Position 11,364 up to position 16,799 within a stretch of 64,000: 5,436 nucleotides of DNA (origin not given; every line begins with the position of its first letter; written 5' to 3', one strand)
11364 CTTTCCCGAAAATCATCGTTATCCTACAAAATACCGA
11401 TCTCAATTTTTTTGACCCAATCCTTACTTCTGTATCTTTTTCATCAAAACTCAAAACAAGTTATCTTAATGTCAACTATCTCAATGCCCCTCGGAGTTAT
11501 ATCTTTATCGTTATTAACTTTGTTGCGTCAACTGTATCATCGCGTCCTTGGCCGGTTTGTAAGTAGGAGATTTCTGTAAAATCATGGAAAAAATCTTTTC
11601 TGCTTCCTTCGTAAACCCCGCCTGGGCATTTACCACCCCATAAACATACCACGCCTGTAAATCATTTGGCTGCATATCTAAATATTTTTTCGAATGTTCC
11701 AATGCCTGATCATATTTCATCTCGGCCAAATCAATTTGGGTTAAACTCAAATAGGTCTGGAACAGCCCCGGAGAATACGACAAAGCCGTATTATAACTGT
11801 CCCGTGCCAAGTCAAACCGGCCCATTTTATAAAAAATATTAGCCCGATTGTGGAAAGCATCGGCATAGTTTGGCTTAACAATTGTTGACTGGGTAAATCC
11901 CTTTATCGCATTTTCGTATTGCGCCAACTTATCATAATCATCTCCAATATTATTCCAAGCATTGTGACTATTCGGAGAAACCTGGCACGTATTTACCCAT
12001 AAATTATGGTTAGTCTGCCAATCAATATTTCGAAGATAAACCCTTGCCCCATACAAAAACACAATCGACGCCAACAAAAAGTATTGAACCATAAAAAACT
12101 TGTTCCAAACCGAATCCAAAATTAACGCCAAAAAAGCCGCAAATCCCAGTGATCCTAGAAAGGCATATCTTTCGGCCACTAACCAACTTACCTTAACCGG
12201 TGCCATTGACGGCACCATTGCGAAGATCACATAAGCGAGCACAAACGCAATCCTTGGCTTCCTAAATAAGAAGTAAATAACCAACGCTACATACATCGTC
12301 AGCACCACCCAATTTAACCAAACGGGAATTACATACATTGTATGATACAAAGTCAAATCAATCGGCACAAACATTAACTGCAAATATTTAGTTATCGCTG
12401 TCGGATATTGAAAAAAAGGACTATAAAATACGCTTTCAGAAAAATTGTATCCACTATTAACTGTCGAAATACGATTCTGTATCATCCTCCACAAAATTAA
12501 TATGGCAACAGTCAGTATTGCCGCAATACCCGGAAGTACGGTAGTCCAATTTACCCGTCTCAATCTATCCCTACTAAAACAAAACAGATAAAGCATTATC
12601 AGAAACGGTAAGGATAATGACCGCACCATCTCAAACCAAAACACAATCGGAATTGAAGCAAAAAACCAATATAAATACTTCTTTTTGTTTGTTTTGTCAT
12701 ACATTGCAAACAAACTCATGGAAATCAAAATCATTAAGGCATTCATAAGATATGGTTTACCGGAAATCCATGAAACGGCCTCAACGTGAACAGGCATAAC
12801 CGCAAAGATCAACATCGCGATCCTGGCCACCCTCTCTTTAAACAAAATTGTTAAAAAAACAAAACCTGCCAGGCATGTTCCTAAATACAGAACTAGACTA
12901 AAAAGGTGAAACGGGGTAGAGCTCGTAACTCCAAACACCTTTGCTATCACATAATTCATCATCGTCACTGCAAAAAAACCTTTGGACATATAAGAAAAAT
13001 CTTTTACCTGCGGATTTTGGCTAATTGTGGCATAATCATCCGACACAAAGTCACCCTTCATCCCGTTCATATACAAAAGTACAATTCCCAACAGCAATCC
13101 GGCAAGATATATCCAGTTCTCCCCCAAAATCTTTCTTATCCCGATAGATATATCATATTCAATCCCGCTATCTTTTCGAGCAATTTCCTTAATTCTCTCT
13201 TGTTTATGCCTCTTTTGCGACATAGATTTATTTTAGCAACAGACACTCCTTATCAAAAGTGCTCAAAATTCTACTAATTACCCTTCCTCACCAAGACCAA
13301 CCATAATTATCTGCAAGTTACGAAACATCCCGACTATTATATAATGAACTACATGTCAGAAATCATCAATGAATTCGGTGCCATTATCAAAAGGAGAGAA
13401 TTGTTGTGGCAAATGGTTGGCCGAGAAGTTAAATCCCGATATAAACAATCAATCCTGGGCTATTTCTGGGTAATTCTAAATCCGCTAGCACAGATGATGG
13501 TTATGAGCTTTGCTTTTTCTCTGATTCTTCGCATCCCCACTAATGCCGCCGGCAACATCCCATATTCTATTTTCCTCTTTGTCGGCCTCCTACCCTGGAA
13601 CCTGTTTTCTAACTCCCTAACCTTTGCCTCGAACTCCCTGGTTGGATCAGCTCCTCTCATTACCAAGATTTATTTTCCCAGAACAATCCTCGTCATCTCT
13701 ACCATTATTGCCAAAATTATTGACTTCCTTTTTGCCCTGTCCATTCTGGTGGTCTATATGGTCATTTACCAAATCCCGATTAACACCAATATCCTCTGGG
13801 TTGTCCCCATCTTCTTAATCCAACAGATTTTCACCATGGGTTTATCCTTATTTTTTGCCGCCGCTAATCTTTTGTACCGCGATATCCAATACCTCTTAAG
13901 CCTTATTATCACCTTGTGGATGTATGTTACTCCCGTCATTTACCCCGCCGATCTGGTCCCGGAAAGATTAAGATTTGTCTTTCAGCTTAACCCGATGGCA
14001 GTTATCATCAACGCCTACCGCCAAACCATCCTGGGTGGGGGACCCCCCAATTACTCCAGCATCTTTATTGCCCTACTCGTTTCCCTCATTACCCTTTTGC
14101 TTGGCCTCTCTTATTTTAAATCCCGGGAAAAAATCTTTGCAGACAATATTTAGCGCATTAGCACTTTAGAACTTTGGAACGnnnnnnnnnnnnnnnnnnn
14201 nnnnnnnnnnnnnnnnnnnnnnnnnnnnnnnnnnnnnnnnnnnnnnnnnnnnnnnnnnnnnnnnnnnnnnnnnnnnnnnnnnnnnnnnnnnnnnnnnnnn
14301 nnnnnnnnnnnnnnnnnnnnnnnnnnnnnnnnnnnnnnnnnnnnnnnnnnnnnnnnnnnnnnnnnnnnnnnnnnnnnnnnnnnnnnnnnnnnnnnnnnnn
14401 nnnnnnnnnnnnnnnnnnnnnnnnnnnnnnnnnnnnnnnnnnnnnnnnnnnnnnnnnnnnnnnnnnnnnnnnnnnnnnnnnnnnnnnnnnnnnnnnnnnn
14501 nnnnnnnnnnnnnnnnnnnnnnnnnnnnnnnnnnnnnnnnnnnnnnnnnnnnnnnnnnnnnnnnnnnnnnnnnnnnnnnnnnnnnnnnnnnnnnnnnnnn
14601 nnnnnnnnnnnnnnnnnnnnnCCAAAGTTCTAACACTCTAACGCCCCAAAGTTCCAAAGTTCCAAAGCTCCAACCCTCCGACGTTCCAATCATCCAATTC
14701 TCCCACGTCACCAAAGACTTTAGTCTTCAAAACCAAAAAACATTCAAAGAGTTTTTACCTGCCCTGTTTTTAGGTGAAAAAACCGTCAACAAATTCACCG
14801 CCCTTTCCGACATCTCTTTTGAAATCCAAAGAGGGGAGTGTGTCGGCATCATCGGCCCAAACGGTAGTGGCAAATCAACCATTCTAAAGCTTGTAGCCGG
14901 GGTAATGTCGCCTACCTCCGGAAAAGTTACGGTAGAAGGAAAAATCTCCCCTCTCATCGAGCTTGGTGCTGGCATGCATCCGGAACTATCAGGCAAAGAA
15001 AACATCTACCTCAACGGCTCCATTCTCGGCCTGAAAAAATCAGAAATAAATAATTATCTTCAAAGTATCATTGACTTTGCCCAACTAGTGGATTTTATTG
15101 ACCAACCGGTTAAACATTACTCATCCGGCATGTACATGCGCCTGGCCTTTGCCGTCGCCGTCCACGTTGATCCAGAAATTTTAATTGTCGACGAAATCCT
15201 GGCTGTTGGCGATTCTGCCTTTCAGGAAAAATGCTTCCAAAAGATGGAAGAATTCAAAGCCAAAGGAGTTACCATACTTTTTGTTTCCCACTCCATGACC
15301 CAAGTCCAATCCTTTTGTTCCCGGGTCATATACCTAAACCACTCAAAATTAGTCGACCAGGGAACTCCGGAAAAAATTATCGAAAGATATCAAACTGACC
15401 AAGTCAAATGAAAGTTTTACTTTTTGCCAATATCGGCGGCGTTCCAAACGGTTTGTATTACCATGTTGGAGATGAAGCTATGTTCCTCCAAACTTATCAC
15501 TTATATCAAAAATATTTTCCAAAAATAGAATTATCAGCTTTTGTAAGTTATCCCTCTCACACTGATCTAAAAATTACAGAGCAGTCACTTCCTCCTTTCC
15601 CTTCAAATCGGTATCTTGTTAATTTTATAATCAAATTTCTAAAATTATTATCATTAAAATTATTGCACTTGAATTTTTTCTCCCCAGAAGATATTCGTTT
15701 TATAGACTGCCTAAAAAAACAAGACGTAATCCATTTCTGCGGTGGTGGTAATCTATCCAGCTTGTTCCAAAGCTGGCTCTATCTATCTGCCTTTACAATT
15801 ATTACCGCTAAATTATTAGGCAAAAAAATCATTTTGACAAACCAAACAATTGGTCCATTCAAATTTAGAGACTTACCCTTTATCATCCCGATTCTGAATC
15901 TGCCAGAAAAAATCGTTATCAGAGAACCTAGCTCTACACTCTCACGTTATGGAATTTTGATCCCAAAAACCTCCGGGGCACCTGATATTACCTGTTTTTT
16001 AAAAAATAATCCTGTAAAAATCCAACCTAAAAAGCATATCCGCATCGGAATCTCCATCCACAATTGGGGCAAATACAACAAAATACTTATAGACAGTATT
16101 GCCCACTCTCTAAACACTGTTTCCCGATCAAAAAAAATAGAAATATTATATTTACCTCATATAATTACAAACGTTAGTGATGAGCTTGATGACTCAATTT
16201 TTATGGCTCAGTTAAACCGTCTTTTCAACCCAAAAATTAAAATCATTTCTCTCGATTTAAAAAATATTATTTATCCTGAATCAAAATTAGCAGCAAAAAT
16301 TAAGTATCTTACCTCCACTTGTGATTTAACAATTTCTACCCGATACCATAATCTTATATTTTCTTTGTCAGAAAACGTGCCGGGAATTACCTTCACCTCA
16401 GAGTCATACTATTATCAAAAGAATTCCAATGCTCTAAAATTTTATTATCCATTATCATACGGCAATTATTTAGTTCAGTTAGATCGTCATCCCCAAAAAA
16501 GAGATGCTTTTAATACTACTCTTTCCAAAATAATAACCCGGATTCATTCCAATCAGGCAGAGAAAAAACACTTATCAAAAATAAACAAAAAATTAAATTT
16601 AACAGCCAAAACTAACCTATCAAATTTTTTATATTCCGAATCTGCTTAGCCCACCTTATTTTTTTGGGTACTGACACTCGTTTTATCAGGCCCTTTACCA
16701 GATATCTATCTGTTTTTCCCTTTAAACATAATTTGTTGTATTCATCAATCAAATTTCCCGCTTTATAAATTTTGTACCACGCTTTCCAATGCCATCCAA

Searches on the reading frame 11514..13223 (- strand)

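Call 96: search_protein_families(library=pfam, proteins=[window:11514-13223:-], max_evalue=0.001)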
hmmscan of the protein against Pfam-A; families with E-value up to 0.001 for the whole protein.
window:11514-13223:- (569 aa): 11 families
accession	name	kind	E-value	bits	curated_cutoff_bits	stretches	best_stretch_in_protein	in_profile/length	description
PF00515.34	TPR_1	-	3.1e-13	49.4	27.8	1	454-485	1-32/34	Tetratricopeptide repeat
PF07719.23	TPR_2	-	4e-13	48.8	27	1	454-486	1-33/34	Tetratricopeptide repeat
PF13432.12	TPR_16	-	2e-09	38.1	32.7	1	503-554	12-63/65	Tetratricopeptide repeat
PF13424.12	TPR_12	-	9.6e-09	35.8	30.1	0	421-482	4-73/77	Tetratricopeptide repeat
PF13181.12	TPR_8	-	1.3e-08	34.7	25.7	0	454-485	1-32/34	Tetratricopeptide repeat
PF14559.12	TPR_19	-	9.2e-08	32.7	25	1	499-561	2-64/68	Tetratricopeptide repeat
PF13414.12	TPR_11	-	9.5e-08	32.1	26.8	1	427-468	1-42/42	TPR repeat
PF13431.12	TPR_17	-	1.7e-07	31.4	24.4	0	449-474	8-33/34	Tetratricopeptide repeat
PF13371.12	TPR_9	-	3.6e-06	27.3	35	0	499-559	6-66/73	Tetratricopeptide repeat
PF23914.1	TPR_CcmH_CycH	-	5.6e-06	26.7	42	1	463-554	59-153/158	Cytochrome c-type biogenesis protein H TPR domain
PF13428.12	TPR_14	-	4.4e-05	24.2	23.5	0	491-529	4-42/44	Tetratricopeptide repeat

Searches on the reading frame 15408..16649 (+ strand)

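Call 96: search_protein_families(library=pfam, proteins=[window:15408-16649:+], max_evalue=0.001)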
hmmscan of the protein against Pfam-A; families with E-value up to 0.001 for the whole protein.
window:15408-16649:+ (413 aa): 1 family
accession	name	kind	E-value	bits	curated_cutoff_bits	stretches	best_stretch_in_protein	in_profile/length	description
PF04230.19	PS_pyruv_trans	-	2.5e-25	90.4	25.3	1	20-331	2-278/280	Polysaccharide pyruvyl transferase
